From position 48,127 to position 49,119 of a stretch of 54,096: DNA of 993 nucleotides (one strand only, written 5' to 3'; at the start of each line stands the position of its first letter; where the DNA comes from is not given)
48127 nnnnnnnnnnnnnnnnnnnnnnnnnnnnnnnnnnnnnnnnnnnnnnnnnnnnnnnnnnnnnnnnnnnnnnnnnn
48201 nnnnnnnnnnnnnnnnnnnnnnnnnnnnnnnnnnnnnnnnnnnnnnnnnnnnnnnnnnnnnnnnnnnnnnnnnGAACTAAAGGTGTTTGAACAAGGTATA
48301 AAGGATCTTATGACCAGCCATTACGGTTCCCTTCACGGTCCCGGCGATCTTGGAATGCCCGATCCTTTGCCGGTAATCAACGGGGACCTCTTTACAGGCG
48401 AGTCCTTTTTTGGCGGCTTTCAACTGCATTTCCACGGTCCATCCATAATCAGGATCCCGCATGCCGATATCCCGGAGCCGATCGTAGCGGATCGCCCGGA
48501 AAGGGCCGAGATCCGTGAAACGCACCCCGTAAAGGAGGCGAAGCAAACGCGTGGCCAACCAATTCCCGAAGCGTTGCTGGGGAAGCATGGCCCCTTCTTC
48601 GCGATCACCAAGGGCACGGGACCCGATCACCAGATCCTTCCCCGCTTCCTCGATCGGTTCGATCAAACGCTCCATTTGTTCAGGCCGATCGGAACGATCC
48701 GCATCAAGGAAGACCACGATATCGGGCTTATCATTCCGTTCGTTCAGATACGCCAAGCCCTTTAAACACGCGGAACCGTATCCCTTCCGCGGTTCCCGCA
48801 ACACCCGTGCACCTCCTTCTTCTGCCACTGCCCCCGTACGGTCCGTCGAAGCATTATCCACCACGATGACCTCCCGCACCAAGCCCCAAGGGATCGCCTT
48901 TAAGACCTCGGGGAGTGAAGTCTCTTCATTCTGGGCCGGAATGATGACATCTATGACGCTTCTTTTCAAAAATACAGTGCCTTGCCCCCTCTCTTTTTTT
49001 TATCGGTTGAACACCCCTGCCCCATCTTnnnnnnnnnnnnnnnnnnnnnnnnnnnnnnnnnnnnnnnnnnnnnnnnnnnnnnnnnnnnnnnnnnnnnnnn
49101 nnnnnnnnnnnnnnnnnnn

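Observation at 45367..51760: Five-gene block coupling an NAD(P)H-flavoprotein and membrane polyferredoxin to a three-glycosyltransferase membrane glycosylation set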

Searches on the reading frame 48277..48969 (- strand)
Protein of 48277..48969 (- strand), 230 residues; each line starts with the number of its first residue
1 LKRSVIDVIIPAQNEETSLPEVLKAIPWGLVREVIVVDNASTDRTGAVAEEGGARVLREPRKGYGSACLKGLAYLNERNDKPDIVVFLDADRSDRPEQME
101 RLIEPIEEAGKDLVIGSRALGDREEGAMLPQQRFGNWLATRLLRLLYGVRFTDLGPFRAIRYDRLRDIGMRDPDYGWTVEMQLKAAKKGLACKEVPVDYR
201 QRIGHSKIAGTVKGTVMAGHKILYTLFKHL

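Call 3: search_protein_families(library=pfam, proteins=[window:48277-48969:-], max_evalue=0.01)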
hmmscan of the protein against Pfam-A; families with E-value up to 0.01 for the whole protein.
window:48277-48969:- (230 aa): 1 family
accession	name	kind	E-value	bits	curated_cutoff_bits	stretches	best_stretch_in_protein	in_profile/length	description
PF00535.33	Glycos_transf_2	-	1.5e-24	87.3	23.3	1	8-167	2-166/168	Glycosyl transferase family 2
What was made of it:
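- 48277..48969 (-): Soluble 230-aa GT2, similar to polyprenyl/dolichyl-phosphate hexose synthases. PF00535 87 bits (call 3).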

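Call 4: search_protein_families(library=ncbifam, proteins=[window:48277-48969:-], max_evalue=0.01)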
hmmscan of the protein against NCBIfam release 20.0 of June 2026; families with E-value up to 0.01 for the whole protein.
window:48277-48969:- (230 aa): 13 families
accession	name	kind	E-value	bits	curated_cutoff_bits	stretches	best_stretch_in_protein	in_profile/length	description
TIGR04182.1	glyco_TIGR04182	equivalog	1.8e-33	116.2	325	1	8-228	4-216/293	S-layer glycoprotein N-glycosyltransferase AglJ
NF041391.1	DPhHxTase_Halo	equivalog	5.3e-20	71.3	375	1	13-218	4-202/213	dolichyl-phosphate hexose transferase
NF010496.0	PRK13915.1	equivalog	1.3e-13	50.7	262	1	4-106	31-142/307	glucosyl-3-phosphoglycerate synthase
NF058614.1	PPMAGASynPpgS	equivalog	5.6e-13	48.8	370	1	8-130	4-125/226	polyprenyl-phospho-N-acetylgalactosaminyl synthase PpgS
TIGR04283.1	glyco_like_mftF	equivalog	1.6e-09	37.7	182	1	7-148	2-137/221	TIGR04283 family arsenosugar biosynthesis glycosyltransferase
TIGR03965.1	mycofact_glyco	equivalog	2.9e-07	29.7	280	1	6-115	76-188/467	mycofactocin biosynthesis glycosyltransferase MftF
NF007986.1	PRK10714.1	equivalog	6.2e-06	25.4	529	1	6-118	8-126/316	undecaprenyl-phosphate 4-deoxy-4-formamido-L-arabinose transferase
NF041865.1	EpsU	equivalog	7.1e-06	25.3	700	1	4-108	39-149/394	exopolysaccharide biosynthesis GT2 family glycosyltransferase EpsU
NF038302.1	EPS_HpsE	equivalog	2.7e-05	23.3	300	1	8-97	5-102/307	hormogonium polysaccharide biosynthesis glycosyltransferase HpsE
NF041875.1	EPS_EpsD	equivalog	0.00018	21.1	370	1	6-128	1-125/325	exopolysaccharide biosynthesis glycosyltransferase EpsD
TIGR03469.1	HpnB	hypoth_equivalog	0.00022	20.4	379.25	1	6-56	46-99/386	hopene-associated glycosyltransferase HpnB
NF045692.1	OglycostaseCruG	equivalog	0.0044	16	600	0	6-50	43-89/386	2'-O-glycosyltransferase CruG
NF007482.0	PRK10073.1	equivalog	0.0076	15.3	423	0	5-109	7-113/334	glycosyltransferase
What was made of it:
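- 48277..48969 (-): The best NCBIfam hits are AglJ (116 bits, below the 325 cut-off) and dolichyl-phosphate hexose transferase (call 4).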

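Call 38: search_solved_structures(query=window:48277-48966:-, max_evalue=0.00001)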
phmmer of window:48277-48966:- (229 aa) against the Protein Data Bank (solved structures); distinct sequences matched with E-value up to 0.00001: 6.
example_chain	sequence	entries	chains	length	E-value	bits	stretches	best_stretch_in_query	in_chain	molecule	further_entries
5mlz_A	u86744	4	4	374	2.6e-10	43.6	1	5-130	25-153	Dolichol monophosphate mannose synthase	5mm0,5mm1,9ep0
7pdo_A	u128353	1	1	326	1.8e-06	31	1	4-105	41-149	Glucosyl-3-phosphoglycerate synthase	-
7p5l_A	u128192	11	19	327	1.9e-06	31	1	4-105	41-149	Glucosyl-3-phosphoglycerate synthase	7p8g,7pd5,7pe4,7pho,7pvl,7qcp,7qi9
4y6n_A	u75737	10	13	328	5.1e-06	29.6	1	4-92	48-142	Glucosyl-3-phosphoglycerate synthase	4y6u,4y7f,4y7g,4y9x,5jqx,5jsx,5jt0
3e25_A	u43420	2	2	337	5.4e-06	29.5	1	4-92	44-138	Putative uncharacterized protein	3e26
4ddz_A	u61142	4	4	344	5.6e-06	29.4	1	4-92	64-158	GLUCOSYL-3-PHOSPHOGLYCERATE SYNTHASE (GpgS) | Glucosyl-3-phosphoglycerate synthase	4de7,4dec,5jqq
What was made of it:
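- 48277..48969 (-): The best solved relative is dolichol-phosphate mannose synthase 5mlz (2.6e-10, call 38).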
